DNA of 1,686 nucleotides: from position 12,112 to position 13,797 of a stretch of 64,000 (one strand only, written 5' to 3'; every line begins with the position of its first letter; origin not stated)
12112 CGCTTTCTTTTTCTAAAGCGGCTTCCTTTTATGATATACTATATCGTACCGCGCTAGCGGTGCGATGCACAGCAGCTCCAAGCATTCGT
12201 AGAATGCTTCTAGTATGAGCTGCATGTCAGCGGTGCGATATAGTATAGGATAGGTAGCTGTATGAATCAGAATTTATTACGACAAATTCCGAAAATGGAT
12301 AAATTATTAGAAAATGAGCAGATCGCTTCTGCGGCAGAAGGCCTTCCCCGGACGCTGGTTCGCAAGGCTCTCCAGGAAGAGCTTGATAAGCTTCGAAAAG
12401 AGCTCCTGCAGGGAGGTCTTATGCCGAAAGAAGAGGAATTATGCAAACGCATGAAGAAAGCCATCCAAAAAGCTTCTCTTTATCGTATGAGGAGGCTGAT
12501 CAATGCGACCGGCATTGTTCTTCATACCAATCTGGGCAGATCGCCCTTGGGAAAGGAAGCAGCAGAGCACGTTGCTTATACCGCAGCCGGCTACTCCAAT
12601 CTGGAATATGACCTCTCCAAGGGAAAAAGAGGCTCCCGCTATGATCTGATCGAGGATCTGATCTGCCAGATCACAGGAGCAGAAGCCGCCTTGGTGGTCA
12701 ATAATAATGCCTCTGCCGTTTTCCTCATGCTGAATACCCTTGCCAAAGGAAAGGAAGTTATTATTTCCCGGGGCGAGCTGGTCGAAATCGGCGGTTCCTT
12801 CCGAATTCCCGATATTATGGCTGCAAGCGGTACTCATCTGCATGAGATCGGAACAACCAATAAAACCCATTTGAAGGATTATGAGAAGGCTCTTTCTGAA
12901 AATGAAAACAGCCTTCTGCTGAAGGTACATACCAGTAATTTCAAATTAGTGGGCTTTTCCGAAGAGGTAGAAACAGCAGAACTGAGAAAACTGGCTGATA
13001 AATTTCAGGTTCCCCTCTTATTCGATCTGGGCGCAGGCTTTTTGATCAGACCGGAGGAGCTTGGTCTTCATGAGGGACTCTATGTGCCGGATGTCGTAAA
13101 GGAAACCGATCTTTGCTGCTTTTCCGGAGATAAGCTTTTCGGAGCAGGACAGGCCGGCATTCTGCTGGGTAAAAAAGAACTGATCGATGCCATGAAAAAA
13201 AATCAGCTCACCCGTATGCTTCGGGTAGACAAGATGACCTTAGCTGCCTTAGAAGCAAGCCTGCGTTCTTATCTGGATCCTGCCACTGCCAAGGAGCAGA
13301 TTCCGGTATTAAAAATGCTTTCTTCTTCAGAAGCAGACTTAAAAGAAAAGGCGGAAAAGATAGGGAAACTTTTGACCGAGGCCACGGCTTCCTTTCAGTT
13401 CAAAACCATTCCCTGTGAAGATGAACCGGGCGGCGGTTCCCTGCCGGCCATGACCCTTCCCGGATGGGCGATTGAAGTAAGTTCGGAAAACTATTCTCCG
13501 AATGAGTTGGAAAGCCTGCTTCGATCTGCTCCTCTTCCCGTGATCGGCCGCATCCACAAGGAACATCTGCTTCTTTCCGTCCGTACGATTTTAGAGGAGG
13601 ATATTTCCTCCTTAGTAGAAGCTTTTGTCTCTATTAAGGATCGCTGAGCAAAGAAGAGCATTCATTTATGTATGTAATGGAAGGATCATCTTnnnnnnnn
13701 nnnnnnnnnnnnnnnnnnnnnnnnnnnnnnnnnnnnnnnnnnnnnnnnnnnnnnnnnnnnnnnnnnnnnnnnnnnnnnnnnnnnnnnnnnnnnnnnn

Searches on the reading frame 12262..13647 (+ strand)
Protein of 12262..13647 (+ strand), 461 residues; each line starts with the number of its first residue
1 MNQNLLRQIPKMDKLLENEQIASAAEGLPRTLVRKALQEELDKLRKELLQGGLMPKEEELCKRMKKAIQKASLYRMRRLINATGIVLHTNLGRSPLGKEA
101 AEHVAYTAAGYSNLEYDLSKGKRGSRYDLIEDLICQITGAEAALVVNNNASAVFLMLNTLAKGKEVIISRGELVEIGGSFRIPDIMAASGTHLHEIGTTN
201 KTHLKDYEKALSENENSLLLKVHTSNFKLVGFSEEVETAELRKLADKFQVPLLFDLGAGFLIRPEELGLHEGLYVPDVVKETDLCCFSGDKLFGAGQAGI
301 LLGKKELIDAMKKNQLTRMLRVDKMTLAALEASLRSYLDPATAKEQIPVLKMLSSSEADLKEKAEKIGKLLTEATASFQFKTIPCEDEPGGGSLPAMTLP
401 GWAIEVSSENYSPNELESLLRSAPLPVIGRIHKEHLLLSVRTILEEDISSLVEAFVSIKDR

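Call 27: find_encoding_contigs(protein=window:12262-13647:+, flank=4000, max_places=10)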
Protein window:12262-13647:+ (461 aa): no gene with exactly this product is on record in the collection.

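Call 38: find_homologous_proteins(query=window:12262-13647:+, max_evalue=1e-100)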
Query window:12262-13647:+ (461 aa): 6255 proteins with E <= 1e-100 among 8000 candidates; the best 120 are listed.
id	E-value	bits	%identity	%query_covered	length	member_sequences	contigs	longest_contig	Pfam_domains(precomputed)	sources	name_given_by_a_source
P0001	1.1e-285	965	97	100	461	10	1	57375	PF03841.20,PF12390.14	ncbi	-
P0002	1.9e-224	764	76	99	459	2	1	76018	PF03841.20,PF12390.14,PF01212.28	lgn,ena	-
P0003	7.5e-222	755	75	99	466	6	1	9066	PF03841.20,PF12390.14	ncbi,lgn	-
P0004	4.1e-219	746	74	99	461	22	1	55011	PF03841.20,PF12390.14,PF01053.27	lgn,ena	-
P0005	1.9e-215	734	73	99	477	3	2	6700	PF03841.20,PF12390.14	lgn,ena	-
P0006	1.3e-181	622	63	100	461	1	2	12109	PF03841.20,PF12390.14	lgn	-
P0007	2.1e-180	619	63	97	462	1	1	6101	PF03841.20,PF12390.14,PF01212.28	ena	-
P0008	1.2e-178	613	63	98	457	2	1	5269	PF03841.20,PF12390.14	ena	-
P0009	6.6e-175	600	62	100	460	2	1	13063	PF03841.20,PF12390.14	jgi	-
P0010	1.4e-174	599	61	98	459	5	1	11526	PF03841.20,PF12390.14,PF01212.28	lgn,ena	-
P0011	2.3e-174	599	61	99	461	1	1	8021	PF03841.20,PF12390.14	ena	-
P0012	9.0e-173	593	61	98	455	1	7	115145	PF03841.20,PF12390.14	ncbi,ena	-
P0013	2.1e-172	592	61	97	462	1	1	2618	PF03841.20,PF12390.14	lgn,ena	-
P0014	3.4e-171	588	61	97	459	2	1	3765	PF03841.20,PF12390.14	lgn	-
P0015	1.7e-170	586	60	99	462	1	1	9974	PF03841.20,PF12390.14,PF01212.28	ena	-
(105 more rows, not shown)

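Call 39: find_encoding_contigs(protein=P0001, flank=10000, max_places=10)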
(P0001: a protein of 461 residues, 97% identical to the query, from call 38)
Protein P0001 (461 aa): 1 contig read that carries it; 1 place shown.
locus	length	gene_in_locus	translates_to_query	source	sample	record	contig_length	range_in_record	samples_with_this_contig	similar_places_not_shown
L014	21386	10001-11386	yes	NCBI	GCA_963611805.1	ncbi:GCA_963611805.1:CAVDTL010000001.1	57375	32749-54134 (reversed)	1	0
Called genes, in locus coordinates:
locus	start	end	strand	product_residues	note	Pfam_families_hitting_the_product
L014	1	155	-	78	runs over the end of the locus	PF11823:Se_S_carrier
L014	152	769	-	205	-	PF01206:TusA, PF02635:DsrE (faint)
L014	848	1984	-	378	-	PF00155:Aminotran_1_2, PF00266:Aminotran_5, PF01053:Cys_Met_Meta_PP, PF00464:SHMT (weak), PF01041:DegT_DnrJ_EryC1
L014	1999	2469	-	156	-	PF01967:MoaC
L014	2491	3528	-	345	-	PF00586:AIRS, PF02769:AIRS_C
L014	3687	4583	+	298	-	PF00126:HTH_1, PF03466:LysR_substrate, PF12849:PBP_like_2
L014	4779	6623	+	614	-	PF10589:NADH_4Fe-4S, PF14691:Fer4_20, PF00070:Pyr_redox (faint), PF01262:AlaDh_PNT_C (faint), PF07992:Pyr_redox_2, PF12831:FAD_oxidored (weak), PF13450:NAD_binding_8, PF13738:Pyr_redox_3 (weak), +3 more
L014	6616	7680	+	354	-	PF13510:Fer2_4, PF10588:NADH-G_4Fe-4S_3, PF13237:Fer4_10 (faint), PF22117:Fer4_Nqo3 (weak), PF12838:Fer4_7 (weak), PF00037:Fer4 (weak), PF04879:Molybdop_Fe4S4, PF00384:Molybdopterin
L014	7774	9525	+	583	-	PF00384:Molybdopterin, PF01568:Molydop_binding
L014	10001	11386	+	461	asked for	PF12390:Se-cys_synth_N, PF03841:SelA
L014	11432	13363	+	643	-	PF00009:GTP_EFTU, PF01926:MMR_HSR1 (weak), PF03144:GTP_EFTU_D2, PF25461:Beta-barrel_SelB, PF09106:WHD_2nd_SelB, PF09107:WHD_3rd_SelB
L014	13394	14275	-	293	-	PF02634:FdhD-NarQ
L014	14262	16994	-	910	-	PF13510:Fer2_4, PF10588:NADH-G_4Fe-4S_3, PF22117:Fer4_Nqo3 (weak), PF12838:Fer4_7 (weak), PF00037:Fer4 (weak), PF04879:Molybdop_Fe4S4, PF00384:Molybdopterin, PF01568:Molydop_binding, +1 more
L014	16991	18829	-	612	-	PF10589:NADH_4Fe-4S, PF14691:Fer4_20, PF00070:Pyr_redox (weak), PF01266:DAO (weak), PF01946:Thi4 (weak), PF07992:Pyr_redox_2, PF12831:FAD_oxidored (weak), PF13450:NAD_binding_8, +5 more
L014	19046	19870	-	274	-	PF01226:Form_Nir_trans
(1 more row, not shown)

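Call 40: find_encoding_contigs(protein=P0002, flank=10000, max_places=10)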
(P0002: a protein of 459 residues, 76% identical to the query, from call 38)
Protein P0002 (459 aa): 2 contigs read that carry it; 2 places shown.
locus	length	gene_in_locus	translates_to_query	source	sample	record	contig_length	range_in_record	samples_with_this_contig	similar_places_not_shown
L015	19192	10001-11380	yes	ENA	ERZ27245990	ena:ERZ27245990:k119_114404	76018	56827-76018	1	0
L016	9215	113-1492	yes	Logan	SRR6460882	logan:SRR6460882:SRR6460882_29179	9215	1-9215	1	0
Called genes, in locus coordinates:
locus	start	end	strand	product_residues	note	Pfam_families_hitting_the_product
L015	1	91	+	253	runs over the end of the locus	PF01613:Flavin_Reduct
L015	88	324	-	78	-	PF11823:Se_S_carrier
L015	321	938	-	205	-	PF01206:TusA, PF02635:DsrE (faint)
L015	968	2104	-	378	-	PF00155:Aminotran_1_2 (weak), PF00266:Aminotran_5, PF01053:Cys_Met_Meta_PP, PF01212:Beta_elim_lyase (weak), PF00464:SHMT (weak), PF01041:DegT_DnrJ_EryC1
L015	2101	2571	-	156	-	PF01967:MoaC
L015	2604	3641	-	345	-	PF00586:AIRS, PF02769:AIRS_C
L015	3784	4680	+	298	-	PF00126:HTH_1, PF03466:LysR_substrate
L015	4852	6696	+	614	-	PF10589:NADH_4Fe-4S, PF14691:Fer4_20, PF01266:DAO (weak), PF01946:Thi4 (weak), PF07992:Pyr_redox_2, PF12831:FAD_oxidored (weak), PF13450:NAD_binding_8, PF13738:Pyr_redox_3 (weak), +6 more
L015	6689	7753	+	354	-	PF13510:Fer2_4, PF10588:NADH-G_4Fe-4S_3, PF13237:Fer4_10 (faint), PF22117:Fer4_Nqo3 (weak), PF12838:Fer4_7 (weak), PF00037:Fer4 (weak), PF04879:Molybdop_Fe4S4, PF00384:Molybdopterin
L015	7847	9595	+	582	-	PF00384:Molybdopterin, PF01568:Molydop_binding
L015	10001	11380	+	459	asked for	PF12390:Se-cys_synth_N (weak), PF03841:SelA, PF01212:Beta_elim_lyase (faint)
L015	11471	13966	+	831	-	PF00009:GTP_EFTU, PF01926:MMR_HSR1 (weak), PF03144:GTP_EFTU_D2, PF25461:Beta-barrel_SelB, PF09106:WHD_2nd_SelB (weak), PF09107:WHD_3rd_SelB, PF13539:Peptidase_M15_4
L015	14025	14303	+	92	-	PF00126:HTH_1, PF13556:HTH_30 (faint)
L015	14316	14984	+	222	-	PF03466:LysR_substrate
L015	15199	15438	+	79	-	PF00890:FAD_binding_2, PF01266:DAO (weak), PF12831:FAD_oxidored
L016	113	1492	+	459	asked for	PF12390:Se-cys_synth_N (weak), PF03841:SelA, PF01212:Beta_elim_lyase (faint)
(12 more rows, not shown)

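Call 66: find_encoding_contigs(protein=P0004, flank=10000, max_places=4)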
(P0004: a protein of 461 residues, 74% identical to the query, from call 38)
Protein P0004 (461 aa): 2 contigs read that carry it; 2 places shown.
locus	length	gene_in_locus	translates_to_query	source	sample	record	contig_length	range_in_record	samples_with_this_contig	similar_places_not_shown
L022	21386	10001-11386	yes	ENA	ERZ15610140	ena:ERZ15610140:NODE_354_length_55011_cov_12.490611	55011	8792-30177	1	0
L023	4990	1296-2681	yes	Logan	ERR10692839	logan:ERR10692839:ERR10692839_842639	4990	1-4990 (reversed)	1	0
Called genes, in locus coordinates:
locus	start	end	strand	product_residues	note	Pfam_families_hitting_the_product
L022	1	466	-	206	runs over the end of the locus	PF01206:TusA, PF02635:DsrE (faint)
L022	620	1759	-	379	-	PF00266:Aminotran_5, PF01053:Cys_Met_Meta_PP, PF01041:DegT_DnrJ_EryC1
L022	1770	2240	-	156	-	PF01967:MoaC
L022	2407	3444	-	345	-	PF00586:AIRS, PF02769:AIRS_C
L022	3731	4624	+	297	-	PF00126:HTH_1, PF03466:LysR_substrate, PF12849:PBP_like_2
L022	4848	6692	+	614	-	PF10589:NADH_4Fe-4S, PF14691:Fer4_20, PF00070:Pyr_redox (faint), PF01262:AlaDh_PNT_C (faint), PF07992:Pyr_redox_2, PF12831:FAD_oxidored (weak), PF13450:NAD_binding_8, PF13738:Pyr_redox_3 (weak), +3 more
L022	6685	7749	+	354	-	PF13510:Fer2_4, PF12838:Fer4_7 (faint), PF10588:NADH-G_4Fe-4S_3, PF13237:Fer4_10 (faint), PF22117:Fer4_Nqo3 (weak), PF00037:Fer4 (weak), PF04879:Molybdop_Fe4S4, PF00384:Molybdopterin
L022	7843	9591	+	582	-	PF00384:Molybdopterin, PF01568:Molydop_binding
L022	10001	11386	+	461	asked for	PF12390:Se-cys_synth_N, PF03841:SelA, PF01053:Cys_Met_Meta_PP (weak)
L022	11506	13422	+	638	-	PF00009:GTP_EFTU, PF03144:GTP_EFTU_D2, PF25461:Beta-barrel_SelB, PF09106:WHD_2nd_SelB, PF09107:WHD_3rd_SelB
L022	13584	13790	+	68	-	PF13560:HTH_31 (weak), PF01381:HTH_3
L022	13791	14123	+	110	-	PF13657:Couple_hipA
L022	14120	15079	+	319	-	PF07804:HipA_C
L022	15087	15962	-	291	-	PF02634:FdhD-NarQ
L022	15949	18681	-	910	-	PF13510:Fer2_4, PF10588:NADH-G_4Fe-4S_3, PF00037:Fer4 (faint), PF22117:Fer4_Nqo3 (weak), PF12838:Fer4_7 (weak), PF04879:Molybdop_Fe4S4, PF00384:Molybdopterin, PF01568:Molydop_binding, +1 more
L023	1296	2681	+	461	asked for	PF12390:Se-cys_synth_N, PF03841:SelA, PF01053:Cys_Met_Meta_PP (weak)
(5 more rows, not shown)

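Call 67: find_encoding_contigs(protein=P0003, flank=10000, max_places=4)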
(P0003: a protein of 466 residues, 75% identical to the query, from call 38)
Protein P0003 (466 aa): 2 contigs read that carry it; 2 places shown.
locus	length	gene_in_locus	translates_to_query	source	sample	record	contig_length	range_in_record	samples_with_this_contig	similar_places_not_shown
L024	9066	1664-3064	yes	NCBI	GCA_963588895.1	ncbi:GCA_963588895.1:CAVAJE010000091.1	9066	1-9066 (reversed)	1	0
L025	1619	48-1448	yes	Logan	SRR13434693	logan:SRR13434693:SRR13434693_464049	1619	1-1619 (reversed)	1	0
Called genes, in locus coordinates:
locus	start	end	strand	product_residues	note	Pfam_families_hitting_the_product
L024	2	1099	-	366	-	?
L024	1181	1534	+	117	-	-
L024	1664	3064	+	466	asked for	PF12390:Se-cys_synth_N, PF03841:SelA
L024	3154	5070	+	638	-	PF00009:GTP_EFTU, PF03144:GTP_EFTU_D2 (weak), PF25461:Beta-barrel_SelB, PF09106:WHD_2nd_SelB, PF09107:WHD_3rd_SelB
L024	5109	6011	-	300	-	PF02634:FdhD-NarQ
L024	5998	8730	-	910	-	PF13510:Fer2_4, PF10588:NADH-G_4Fe-4S_3, PF22117:Fer4_Nqo3 (weak), PF12838:Fer4_7 (weak), PF00037:Fer4 (weak), PF04879:Molybdop_Fe4S4, PF00384:Molybdopterin, PF01568:Molydop_binding, +1 more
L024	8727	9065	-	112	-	?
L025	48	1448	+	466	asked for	PF12390:Se-cys_synth_N, PF03841:SelA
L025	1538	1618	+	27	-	?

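Call 72: find_encoding_contigs(protein=P0005, flank=10000, max_places=4)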
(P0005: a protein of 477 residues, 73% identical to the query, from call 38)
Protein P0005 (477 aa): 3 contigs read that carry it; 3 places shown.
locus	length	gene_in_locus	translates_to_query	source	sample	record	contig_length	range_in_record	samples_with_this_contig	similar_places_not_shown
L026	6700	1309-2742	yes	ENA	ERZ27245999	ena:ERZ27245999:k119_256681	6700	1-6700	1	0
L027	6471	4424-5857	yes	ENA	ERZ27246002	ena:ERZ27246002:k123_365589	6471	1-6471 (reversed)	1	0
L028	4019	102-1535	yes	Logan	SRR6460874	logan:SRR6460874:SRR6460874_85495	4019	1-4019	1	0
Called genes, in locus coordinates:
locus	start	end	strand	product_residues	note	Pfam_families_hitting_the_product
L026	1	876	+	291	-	?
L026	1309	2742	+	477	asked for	PF12390:Se-cys_synth_N, PF03841:SelA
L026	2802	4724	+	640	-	PF00009:GTP_EFTU, PF03144:GTP_EFTU_D2 (weak), PF25461:Beta-barrel_SelB, PF09106:WHD_2nd_SelB, PF09107:WHD_3rd_SelB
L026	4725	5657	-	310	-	PF02634:FdhD-NarQ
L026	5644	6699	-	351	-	?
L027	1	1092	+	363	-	?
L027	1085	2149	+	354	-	PF13510:Fer2_4, PF10588:NADH-G_4Fe-4S_3, PF13237:Fer4_10 (faint), PF22117:Fer4_Nqo3 (weak), PF12838:Fer4_7 (weak), PF00037:Fer4 (weak), PF04879:Molybdop_Fe4S4, PF00384:Molybdopterin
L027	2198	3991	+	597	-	PF00384:Molybdopterin, PF01568:Molydop_binding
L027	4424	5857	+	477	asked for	PF12390:Se-cys_synth_N, PF03841:SelA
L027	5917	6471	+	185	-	?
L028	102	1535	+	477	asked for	PF12390:Se-cys_synth_N, PF03841:SelA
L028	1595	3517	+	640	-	PF00009:GTP_EFTU, PF03144:GTP_EFTU_D2 (weak), PF25461:Beta-barrel_SelB, PF09106:WHD_2nd_SelB, PF09107:WHD_3rd_SelB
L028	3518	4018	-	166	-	?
